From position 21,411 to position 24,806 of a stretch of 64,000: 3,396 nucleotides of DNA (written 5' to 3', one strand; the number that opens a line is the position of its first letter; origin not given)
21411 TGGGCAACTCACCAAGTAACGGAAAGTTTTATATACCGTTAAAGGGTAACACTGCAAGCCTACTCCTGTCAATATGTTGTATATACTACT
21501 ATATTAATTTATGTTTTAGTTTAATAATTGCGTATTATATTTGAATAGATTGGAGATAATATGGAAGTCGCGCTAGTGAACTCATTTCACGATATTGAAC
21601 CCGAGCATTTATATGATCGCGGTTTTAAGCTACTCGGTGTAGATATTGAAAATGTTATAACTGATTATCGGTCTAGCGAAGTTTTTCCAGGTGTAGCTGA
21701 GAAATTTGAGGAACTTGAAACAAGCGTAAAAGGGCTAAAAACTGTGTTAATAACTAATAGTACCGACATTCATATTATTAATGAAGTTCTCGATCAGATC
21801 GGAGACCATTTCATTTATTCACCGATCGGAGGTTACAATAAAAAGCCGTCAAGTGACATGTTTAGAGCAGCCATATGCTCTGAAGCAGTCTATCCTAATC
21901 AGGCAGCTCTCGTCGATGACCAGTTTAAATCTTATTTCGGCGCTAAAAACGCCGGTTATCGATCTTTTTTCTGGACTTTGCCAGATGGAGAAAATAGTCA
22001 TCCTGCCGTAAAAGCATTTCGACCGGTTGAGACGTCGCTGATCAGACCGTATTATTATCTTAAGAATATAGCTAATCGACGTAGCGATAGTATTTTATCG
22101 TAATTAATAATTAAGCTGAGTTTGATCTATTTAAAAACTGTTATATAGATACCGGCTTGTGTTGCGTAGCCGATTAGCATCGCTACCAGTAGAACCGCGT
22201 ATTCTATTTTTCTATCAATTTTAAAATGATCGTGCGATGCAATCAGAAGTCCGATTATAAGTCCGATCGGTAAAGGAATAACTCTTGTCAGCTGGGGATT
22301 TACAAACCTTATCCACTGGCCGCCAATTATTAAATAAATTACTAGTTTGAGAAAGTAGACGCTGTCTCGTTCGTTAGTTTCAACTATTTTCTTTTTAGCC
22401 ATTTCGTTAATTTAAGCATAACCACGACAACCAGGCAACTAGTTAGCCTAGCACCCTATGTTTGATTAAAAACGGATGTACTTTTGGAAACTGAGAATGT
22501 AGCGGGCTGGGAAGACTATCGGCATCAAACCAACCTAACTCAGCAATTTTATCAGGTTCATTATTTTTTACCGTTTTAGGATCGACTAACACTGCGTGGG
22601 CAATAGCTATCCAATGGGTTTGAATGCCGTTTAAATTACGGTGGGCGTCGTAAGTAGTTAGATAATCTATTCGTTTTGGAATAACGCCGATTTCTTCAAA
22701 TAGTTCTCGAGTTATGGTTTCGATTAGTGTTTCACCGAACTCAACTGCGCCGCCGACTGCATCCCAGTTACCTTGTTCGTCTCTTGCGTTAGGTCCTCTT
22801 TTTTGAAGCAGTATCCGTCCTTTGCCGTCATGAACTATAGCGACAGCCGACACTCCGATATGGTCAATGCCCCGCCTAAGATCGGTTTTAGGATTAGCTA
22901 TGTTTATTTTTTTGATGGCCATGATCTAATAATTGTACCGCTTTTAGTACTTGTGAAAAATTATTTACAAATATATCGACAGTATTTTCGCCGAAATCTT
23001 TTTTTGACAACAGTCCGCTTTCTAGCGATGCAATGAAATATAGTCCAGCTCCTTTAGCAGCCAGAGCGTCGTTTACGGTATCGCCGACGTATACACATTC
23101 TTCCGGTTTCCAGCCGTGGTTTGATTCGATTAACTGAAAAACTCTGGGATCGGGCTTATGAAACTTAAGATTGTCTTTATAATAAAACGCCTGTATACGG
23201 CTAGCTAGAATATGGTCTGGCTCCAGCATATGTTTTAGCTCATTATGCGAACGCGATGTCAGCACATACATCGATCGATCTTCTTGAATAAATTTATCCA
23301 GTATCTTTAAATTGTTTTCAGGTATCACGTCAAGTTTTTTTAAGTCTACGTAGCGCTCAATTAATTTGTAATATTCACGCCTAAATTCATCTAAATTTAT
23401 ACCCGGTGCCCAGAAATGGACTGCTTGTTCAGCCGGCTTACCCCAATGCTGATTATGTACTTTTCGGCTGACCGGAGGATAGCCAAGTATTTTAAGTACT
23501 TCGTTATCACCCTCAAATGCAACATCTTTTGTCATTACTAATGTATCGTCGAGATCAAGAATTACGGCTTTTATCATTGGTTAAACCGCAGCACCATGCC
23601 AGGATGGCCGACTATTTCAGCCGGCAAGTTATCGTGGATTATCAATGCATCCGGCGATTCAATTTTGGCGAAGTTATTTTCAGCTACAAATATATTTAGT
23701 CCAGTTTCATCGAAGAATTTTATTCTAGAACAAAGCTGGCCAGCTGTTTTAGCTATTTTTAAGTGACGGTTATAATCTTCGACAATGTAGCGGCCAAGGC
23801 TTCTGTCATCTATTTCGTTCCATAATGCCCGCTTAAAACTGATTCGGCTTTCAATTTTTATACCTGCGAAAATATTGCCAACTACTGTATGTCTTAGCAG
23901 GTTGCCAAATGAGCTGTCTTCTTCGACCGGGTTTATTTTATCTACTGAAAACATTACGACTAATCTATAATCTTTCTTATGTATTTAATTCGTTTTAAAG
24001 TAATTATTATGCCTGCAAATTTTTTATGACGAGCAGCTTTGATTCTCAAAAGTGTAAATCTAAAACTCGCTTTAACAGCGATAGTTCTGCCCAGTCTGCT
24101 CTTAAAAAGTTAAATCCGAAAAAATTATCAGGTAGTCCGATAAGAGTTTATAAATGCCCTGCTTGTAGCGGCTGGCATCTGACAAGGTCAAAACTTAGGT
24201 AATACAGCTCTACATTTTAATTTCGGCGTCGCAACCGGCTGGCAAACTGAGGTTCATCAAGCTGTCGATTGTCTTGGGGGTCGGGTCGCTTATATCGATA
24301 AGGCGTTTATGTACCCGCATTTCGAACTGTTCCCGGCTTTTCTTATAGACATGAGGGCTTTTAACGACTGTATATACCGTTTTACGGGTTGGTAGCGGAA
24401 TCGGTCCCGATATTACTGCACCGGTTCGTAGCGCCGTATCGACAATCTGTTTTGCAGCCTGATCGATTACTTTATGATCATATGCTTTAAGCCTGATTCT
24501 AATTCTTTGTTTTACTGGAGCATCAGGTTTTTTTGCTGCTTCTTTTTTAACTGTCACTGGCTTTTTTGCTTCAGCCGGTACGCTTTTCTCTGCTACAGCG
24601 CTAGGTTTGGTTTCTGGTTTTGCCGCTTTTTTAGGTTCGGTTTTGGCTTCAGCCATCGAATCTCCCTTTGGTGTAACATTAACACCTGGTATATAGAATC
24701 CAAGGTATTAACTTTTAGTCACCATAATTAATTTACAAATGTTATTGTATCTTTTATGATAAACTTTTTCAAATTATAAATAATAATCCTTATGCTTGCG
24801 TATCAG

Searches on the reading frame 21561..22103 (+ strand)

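Call 57: search_protein_families(library=pfam, proteins=[window:21561-22103:+], max_evalue=0.01)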
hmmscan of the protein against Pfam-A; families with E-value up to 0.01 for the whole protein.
window:21561-22103:+ (180 aa): 2 families
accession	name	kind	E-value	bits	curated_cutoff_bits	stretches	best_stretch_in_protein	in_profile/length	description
PF00702.32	Hydrolase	-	1.7e-07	32.3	26.4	1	15-132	73-191/191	haloacid dehalogenase-like hydrolase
PF13419.12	HAD_2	-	1.3e-05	25.8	23.8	1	35-135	75-175/178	Haloacid dehalogenase-like hydrolase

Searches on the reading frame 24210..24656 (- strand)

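Call 57: search_protein_families(library=pfam, proteins=[window:24210-24656:-], max_evalue=0.01)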
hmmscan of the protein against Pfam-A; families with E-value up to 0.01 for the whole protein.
window:24210-24656:- (148 aa): 1 family
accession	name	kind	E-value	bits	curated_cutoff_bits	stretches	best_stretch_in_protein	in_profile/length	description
PF00338.27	Ribosomal_S10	-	8.2e-38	129.1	21.2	1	53-147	1-98/98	Ribosomal protein S10p/S20e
